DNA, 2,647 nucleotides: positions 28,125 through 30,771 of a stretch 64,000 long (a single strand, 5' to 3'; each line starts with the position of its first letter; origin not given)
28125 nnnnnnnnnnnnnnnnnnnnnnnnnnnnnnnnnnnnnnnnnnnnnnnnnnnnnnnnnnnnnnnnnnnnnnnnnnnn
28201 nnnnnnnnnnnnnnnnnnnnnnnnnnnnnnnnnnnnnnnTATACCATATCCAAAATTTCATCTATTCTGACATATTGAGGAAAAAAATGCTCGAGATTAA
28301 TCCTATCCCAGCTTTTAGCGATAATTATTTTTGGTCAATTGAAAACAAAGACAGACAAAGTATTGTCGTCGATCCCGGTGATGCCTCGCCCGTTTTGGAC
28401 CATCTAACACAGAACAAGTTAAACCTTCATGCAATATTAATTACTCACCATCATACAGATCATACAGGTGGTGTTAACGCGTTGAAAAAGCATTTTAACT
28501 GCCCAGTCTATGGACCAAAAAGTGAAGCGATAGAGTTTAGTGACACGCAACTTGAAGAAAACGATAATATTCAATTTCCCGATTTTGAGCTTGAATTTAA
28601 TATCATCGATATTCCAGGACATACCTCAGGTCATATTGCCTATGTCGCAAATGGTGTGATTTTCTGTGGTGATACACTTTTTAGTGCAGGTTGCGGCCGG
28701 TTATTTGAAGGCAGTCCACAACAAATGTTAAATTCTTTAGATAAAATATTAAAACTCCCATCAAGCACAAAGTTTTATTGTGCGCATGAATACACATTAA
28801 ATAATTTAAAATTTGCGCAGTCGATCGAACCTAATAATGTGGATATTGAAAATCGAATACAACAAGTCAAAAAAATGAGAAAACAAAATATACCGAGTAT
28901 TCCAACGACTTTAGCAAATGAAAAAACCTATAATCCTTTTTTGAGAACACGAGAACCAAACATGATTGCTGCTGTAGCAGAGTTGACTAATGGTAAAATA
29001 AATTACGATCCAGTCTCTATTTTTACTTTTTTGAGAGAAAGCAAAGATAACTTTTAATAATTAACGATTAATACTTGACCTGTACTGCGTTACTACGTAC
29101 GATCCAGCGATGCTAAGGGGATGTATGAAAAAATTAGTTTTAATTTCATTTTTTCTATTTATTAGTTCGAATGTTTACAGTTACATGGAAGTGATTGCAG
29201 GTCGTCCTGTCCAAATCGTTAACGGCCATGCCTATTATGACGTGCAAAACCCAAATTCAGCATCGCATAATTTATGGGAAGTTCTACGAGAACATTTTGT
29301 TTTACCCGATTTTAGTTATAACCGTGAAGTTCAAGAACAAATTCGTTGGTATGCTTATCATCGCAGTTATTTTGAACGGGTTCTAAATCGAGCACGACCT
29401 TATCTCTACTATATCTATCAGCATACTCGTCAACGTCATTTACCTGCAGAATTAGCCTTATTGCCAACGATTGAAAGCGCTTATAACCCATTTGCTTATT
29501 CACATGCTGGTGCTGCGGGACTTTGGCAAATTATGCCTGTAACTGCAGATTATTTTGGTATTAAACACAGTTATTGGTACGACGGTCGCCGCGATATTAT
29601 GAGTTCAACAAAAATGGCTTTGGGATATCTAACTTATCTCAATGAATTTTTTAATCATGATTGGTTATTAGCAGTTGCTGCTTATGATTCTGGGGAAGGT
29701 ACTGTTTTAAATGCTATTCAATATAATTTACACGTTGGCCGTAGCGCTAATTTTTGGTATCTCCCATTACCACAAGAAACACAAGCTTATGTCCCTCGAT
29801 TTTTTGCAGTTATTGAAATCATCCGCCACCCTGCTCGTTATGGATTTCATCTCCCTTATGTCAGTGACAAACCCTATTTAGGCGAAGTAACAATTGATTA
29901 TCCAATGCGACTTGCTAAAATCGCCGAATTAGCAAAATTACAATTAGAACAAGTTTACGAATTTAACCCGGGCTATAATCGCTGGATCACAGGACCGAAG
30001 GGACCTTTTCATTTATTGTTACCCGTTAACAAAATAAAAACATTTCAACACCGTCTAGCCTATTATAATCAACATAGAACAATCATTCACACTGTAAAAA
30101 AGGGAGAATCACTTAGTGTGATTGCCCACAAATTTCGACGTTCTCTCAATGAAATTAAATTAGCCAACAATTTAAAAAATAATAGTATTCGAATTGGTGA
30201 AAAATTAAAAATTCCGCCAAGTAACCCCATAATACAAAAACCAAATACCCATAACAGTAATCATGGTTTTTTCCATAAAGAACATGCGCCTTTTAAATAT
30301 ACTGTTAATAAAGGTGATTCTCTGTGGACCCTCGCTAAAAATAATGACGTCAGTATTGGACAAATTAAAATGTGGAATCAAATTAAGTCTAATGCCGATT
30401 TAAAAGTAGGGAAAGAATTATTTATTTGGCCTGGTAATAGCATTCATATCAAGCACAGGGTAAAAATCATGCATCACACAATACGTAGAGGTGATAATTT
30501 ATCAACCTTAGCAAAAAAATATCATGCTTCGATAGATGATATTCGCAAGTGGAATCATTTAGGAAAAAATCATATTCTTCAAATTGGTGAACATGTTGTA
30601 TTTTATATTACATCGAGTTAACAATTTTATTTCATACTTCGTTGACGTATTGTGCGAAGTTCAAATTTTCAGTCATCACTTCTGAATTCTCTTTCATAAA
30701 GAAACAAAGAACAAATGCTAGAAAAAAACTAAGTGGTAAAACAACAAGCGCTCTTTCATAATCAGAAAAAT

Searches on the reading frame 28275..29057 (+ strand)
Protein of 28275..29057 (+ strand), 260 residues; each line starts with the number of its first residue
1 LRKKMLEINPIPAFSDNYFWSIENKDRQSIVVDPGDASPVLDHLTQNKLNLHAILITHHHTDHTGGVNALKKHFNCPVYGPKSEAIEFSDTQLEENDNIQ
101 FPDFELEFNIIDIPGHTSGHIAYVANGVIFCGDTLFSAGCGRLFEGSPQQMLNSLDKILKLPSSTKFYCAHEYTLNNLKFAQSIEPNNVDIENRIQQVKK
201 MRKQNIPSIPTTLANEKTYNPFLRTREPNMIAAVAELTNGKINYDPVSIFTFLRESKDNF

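Call 31: search_protein_families(library=pfam, proteins=[window:28275-29057:+], max_evalue=0.001)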
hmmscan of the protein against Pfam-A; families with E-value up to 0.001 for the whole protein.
window:28275-29057:+ (260 aa): 3 families
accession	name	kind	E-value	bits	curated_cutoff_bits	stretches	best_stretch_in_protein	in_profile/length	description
PF16123.11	HAGH_C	-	4.1e-27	94.8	25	1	172-260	1-83/83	Hydroxyacylglutathione hydrolase C-terminus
PF00753.33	Lactamase_B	-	4.9e-24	85.8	22.7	1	25-171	13-196/196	Metallo-beta-lactamase superfamily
PF12706.13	Lactamase_B_2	-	2.2e-05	24.6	27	1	50-85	30-67/200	Beta-lactamase superfamily domain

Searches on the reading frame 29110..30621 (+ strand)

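Call 31: search_protein_families(library=pfam, proteins=[window:29110-30621:+], max_evalue=0.001)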
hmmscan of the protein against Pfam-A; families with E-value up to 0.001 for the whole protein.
window:29110-30621:+ (503 aa): 3 families
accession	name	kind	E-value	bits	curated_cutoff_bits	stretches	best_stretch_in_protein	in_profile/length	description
PF01476.26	LysM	-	2e-36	124.1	20.9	3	397-440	1-43/43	LysM domain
PF01464.25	SLT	-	2.5e-24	85.6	21.3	1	103-208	5-110/117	Transglycosylase SLT domain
PF23473.1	LysM3_LYK4_5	-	1.3e-07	32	29.3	0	328-360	6-38/48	LYK4/5 LysM3 domain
